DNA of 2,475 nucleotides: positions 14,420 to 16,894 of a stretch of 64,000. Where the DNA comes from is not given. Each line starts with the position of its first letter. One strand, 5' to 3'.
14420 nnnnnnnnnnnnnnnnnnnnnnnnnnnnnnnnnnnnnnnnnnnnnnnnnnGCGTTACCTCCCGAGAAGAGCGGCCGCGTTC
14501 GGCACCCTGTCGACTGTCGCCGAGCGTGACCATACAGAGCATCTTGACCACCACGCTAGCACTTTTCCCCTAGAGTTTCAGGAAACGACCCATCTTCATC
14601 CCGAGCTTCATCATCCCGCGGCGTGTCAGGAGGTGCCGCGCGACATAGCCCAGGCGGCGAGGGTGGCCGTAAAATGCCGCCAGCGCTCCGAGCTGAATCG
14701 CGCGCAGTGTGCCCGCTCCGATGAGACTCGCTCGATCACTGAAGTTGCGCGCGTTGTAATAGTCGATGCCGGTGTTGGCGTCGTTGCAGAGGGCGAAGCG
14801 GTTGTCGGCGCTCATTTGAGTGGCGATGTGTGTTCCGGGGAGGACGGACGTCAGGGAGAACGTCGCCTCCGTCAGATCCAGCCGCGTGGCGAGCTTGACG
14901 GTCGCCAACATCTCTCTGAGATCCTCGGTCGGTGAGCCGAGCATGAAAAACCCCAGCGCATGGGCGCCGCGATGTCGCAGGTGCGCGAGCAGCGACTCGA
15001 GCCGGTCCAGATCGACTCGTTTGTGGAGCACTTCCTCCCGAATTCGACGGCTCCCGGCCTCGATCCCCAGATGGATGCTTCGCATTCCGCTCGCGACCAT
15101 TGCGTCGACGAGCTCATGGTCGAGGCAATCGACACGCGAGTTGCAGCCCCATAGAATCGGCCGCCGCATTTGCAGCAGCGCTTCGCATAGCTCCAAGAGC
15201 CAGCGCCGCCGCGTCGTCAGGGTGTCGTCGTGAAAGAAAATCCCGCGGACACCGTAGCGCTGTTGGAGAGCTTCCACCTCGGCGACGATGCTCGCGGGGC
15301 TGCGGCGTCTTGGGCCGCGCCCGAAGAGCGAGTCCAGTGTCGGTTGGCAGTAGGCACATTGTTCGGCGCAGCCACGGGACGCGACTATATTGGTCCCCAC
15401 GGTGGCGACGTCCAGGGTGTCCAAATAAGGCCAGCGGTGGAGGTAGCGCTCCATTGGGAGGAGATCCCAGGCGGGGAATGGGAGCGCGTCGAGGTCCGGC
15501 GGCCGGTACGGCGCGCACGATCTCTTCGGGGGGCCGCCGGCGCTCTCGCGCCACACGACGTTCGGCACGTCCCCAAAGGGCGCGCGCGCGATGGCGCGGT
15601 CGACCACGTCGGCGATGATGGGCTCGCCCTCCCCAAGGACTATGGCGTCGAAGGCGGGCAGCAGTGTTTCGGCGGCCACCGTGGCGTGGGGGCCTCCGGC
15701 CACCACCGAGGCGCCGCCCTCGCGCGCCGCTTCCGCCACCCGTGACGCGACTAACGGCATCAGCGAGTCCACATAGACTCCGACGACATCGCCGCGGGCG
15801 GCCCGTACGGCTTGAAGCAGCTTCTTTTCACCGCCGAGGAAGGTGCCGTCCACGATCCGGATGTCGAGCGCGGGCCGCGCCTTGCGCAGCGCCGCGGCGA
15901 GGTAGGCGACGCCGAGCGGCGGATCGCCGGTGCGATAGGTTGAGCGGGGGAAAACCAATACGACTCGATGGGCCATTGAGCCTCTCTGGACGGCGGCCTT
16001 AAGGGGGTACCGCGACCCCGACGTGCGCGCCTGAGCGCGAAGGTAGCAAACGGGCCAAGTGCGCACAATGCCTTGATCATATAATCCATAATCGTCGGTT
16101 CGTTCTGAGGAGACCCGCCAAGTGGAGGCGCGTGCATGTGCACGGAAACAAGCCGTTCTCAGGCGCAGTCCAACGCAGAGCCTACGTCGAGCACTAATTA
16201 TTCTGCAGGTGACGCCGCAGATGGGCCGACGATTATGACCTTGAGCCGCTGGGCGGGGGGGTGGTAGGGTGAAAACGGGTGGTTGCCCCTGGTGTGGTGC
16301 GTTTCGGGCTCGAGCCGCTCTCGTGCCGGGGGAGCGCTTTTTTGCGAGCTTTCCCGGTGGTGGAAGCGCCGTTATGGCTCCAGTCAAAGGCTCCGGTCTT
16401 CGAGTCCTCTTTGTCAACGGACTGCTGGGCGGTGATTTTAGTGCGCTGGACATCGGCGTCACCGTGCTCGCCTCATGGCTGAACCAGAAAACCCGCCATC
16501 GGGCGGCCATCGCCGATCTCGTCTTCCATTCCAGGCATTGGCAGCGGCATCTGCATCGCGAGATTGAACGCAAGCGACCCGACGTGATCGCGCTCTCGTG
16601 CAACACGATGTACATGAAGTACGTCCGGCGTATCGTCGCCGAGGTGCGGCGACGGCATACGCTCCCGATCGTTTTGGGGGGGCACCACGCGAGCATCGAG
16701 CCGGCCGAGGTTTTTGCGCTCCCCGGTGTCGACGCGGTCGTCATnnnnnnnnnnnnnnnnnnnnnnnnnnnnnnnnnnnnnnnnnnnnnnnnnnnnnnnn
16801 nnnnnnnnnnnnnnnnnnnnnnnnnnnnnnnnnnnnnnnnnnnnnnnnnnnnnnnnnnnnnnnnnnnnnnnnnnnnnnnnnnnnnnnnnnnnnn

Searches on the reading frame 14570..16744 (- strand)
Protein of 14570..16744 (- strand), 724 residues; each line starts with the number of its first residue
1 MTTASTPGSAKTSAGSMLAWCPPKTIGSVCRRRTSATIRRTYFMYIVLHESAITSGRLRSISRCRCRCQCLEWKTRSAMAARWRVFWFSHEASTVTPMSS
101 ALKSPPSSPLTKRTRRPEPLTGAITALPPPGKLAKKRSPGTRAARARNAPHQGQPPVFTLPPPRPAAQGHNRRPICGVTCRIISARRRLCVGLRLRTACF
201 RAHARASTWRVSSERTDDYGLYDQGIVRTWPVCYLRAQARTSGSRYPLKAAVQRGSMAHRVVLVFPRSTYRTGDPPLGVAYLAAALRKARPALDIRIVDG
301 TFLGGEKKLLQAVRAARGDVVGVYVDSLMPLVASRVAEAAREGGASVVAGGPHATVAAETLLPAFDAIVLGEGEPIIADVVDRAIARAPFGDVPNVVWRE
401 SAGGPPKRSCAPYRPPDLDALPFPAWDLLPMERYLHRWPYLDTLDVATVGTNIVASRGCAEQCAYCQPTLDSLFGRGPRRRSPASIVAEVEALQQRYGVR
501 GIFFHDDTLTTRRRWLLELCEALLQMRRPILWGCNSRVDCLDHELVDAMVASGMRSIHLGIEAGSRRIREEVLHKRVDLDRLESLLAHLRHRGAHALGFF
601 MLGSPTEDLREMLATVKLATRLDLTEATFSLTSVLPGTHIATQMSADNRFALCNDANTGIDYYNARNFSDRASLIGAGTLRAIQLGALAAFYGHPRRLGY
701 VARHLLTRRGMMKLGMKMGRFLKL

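Call 65: search_protein_families(library=pfam, proteins=[window:14570-16744:-], max_evalue=0.1)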
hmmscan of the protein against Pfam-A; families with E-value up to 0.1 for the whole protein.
window:14570-16744:- (724 aa): 3 families
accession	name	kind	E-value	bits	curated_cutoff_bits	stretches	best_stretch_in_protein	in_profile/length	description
PF04055.27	Radical_SAM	-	2.2e-17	64.2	29.5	1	454-618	2-165/166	Radical SAM superfamily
PF02310.24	B12-binding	-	4.4e-12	46.3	32.1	1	275-380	13-120/121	B12 binding domain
PF19864.5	Radical_SAM_N2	-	6e-05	23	29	1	340-383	81-124/151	Radical SAM proteins, N-terminal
